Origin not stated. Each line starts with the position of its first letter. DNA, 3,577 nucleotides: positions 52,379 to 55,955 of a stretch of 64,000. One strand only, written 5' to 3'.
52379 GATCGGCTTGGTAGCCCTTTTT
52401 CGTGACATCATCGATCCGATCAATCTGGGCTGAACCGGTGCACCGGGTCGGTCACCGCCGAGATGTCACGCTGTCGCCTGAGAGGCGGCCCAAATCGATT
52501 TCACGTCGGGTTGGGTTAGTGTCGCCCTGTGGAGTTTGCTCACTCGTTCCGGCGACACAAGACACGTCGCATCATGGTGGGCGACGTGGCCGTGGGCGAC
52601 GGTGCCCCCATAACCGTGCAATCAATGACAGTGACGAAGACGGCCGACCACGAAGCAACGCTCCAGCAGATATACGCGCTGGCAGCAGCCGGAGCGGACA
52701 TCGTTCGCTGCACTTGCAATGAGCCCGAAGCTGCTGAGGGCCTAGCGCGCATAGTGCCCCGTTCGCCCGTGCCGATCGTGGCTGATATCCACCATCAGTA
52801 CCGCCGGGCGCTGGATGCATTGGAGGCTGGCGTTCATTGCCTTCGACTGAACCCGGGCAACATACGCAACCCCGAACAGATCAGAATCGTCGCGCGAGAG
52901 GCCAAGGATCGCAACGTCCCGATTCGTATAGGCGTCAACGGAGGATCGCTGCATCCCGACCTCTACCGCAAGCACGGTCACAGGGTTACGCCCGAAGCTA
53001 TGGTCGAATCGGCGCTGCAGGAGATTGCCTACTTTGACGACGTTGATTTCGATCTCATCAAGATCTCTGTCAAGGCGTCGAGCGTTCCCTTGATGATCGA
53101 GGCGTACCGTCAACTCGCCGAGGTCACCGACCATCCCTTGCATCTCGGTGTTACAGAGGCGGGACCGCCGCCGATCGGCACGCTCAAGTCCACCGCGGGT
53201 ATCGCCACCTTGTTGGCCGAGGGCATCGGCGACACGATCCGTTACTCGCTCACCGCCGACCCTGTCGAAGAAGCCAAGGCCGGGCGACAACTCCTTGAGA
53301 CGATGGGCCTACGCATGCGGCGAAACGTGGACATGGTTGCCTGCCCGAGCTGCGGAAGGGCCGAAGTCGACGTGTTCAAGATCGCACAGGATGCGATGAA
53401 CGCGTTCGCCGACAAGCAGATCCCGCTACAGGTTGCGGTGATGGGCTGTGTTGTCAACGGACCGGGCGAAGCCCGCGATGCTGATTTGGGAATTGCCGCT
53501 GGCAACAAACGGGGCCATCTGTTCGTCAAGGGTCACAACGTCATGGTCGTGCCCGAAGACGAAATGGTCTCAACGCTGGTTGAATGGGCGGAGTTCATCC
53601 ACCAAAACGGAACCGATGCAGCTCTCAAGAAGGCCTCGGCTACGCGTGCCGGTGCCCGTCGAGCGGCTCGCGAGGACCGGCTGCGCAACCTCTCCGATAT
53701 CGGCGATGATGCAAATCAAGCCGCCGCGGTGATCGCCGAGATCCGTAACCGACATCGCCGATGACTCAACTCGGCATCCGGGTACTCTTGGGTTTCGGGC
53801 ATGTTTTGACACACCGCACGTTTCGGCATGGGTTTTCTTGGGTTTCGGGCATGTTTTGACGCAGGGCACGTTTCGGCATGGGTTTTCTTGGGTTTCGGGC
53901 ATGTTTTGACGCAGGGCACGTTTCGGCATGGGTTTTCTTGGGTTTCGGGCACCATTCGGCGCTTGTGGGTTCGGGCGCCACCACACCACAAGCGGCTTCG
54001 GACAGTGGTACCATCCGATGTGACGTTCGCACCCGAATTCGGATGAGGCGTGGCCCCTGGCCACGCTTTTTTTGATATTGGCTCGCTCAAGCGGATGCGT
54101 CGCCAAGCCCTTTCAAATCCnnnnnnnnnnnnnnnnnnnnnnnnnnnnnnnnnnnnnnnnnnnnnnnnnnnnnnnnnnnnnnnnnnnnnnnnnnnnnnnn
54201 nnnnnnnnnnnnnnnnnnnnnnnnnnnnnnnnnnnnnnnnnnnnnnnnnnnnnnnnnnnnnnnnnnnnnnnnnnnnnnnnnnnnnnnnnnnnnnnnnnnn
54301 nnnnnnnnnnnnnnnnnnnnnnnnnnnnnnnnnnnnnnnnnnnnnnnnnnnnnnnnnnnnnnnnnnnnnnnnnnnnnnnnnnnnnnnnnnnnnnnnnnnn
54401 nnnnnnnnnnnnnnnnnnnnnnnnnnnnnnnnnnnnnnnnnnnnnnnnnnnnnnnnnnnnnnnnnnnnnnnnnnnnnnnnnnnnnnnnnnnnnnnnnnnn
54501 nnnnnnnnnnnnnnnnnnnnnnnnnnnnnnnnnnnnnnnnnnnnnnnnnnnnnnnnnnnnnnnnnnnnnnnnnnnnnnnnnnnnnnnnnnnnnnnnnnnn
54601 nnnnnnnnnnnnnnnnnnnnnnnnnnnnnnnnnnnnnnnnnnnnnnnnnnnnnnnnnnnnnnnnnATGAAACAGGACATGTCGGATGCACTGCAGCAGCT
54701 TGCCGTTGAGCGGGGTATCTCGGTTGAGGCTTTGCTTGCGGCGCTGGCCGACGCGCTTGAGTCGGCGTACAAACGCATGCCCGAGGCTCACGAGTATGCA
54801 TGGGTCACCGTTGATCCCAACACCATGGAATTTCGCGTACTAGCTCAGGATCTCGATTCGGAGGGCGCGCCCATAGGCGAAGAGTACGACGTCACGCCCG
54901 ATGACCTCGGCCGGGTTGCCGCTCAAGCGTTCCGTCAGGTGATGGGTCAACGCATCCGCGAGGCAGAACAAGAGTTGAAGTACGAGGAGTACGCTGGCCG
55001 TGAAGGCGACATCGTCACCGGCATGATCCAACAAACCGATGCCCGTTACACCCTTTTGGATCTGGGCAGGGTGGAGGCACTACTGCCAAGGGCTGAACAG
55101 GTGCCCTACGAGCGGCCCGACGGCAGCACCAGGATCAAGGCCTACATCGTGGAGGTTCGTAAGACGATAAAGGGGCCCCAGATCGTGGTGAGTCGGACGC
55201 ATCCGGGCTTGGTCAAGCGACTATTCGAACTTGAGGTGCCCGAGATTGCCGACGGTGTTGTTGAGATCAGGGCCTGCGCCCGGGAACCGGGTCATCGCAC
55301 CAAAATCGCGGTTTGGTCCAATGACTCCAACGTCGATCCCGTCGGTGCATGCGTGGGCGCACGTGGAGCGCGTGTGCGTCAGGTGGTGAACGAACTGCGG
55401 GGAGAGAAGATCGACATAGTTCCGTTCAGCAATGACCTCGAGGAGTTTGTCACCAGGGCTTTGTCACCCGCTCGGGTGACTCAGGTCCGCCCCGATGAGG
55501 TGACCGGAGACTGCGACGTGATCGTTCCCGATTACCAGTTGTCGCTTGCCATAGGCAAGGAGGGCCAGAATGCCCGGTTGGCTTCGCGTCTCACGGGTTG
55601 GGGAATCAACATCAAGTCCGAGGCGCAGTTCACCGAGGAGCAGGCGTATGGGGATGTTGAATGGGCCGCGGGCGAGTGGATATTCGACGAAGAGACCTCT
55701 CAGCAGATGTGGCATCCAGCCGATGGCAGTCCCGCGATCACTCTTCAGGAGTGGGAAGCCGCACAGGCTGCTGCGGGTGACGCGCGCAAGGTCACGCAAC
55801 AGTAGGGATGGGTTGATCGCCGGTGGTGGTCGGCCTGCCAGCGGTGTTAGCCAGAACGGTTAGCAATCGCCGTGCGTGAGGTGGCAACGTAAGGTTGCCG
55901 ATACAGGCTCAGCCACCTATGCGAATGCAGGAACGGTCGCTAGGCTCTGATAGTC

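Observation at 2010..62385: Sequence-unrelated intergenic tandem repeats share a 63-68 bp spacing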

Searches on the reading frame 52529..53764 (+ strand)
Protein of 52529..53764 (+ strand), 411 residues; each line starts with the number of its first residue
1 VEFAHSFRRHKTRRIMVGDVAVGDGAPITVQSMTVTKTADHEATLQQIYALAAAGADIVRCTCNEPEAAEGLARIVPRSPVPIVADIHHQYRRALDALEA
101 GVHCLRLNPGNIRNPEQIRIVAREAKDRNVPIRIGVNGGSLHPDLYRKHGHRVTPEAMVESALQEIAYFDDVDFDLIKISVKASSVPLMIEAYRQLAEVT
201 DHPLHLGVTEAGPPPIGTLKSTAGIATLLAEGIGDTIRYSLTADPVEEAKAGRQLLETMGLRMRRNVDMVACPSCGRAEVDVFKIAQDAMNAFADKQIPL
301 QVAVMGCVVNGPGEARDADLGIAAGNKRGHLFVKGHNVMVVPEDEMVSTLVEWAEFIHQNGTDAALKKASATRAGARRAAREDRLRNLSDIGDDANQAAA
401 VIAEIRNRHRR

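Call 11: search_protein_families(library=pfam, proteins=[window:52529-53764:+])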
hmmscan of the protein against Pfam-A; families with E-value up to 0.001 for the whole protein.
window:52529-53764:+ (411 aa): 1 family
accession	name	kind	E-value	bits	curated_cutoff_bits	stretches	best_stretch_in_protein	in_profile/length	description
PF04551.19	GcpE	-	1e-131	439.5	32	1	12-352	1-339/343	GcpE protein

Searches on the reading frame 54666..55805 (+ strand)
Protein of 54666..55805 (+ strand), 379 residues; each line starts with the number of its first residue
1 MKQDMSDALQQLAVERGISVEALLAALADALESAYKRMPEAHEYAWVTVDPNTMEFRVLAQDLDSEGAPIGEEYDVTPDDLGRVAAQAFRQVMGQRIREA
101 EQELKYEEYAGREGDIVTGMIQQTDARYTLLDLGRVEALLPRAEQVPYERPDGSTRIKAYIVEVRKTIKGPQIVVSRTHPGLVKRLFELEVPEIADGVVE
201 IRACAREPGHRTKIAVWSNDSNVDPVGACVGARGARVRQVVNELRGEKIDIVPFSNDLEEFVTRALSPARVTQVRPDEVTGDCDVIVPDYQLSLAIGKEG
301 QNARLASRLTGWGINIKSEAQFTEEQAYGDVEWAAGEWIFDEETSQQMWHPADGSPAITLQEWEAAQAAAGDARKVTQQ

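Call 14: find_related_loci(query=window:54666-55805:+, collection=genome_contigs, flank=10000)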
Query window:54666-55805:+ (379 aa) in genome_contigs; peptide patterns used: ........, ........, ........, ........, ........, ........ (x = any residue, [..] = any of these).
599 stretches matched a pattern (row limit reached: there are more); 590 encode a relative of the query (tblastn E <= 1e-3); the best 80 are kept; 80 distinct loci.
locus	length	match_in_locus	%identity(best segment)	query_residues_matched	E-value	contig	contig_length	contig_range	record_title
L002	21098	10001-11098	84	1-366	0e+0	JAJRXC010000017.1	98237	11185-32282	MAG: Actinomycetes bacterium isolate Dive96_bin3.113 k141_1118396, whole genome shotgun sequence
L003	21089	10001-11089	85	1-363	0e+0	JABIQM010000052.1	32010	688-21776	MAG: Acidimicrobiaceae bacterium isolate SI072_bin141 k141_3210342, whole genome shotgun sequence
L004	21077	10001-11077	84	1-359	0e+0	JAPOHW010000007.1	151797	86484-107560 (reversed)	MAG: Actinomycetota bacterium isolate bin20 NODE_7_length_151797_cov_3.402693, whole genome shotgun sequence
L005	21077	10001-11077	84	1-359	0e+0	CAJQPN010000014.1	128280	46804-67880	MAG: uncultured Acidimicrobiales bacterium isolate 3_20180319_Bin_METABAT_20_1 genome assembly, contig: c_000017577330,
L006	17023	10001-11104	81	1-367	0e+0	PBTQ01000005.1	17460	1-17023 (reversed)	MAG: Acidimicrobiaceae bacterium isolate NP57 MHASMcontig_2287, whole genome shotgun sequence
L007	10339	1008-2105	83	1-366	0e+0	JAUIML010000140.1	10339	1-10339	MAG: Acidimicrobiia bacterium isolate Co_bin.99 NODE_36036_length_10339_cov_0.884548, whole genome shotgun sequence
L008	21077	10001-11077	83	1-359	0e+0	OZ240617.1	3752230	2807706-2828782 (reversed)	MAG: Candidatus Aldehydirespiratoraceae bacterium isolate 0b71e67c-702b-47f2-97b2-5742d9223fe1 genome assembly, chromoso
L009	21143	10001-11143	79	1-379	0e+0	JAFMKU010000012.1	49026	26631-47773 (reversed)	MAG: Candidatus Microthrix sp. isolate DEBay_Sum22DL08_24 NODE_287_length_49026_cov_4.95689, whole genome shotgun sequen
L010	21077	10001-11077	82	1-359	0e+0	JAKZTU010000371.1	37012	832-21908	MAG: Acidimicrobiales bacterium isolate Langseth_MAG_00067 Langseth_MAG_00067_000000000371, whole genome shotgun sequenc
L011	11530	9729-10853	75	1-375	0e+0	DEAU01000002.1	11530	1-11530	MAG TPA_asm: Candidatus Microthrix sp. UBA2974 UBA2974_contig_7798, whole genome shotgun sequence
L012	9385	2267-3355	76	1-363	0e+0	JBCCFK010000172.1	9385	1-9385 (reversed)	MAG: Actinomycetota bacterium isolate P01_B01_bin.17 k141_511326_length_9385_cov_18.0000, whole genome shotgun sequence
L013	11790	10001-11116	77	1-372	0e+0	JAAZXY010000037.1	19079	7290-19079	MAG: Acidimicrobiales bacterium isolate bin26s NODE_37_length_19079_cov_12.817599, whole genome shotgun sequence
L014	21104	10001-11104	75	1-368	0e+0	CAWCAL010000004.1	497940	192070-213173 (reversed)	MAG: uncultured Acidimicrobiales bacterium isolate MFD03804.bin.2.67 genome assembly, contig: contig_36986, whole genome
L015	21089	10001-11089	77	1-363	0e+0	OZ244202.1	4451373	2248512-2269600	MAG: Acidimicrobiales bacterium isolate c26384db-3239-4ddf-b8ae-d2c5db579604 genome assembly, chromosome: 1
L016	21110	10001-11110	76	4-373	0e+0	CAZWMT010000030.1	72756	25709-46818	MAG TPA_asm: uncultured Microthrixaceae bacterium isolate SRP342105_co2_391 genome assembly, contig: NODE_310_length_727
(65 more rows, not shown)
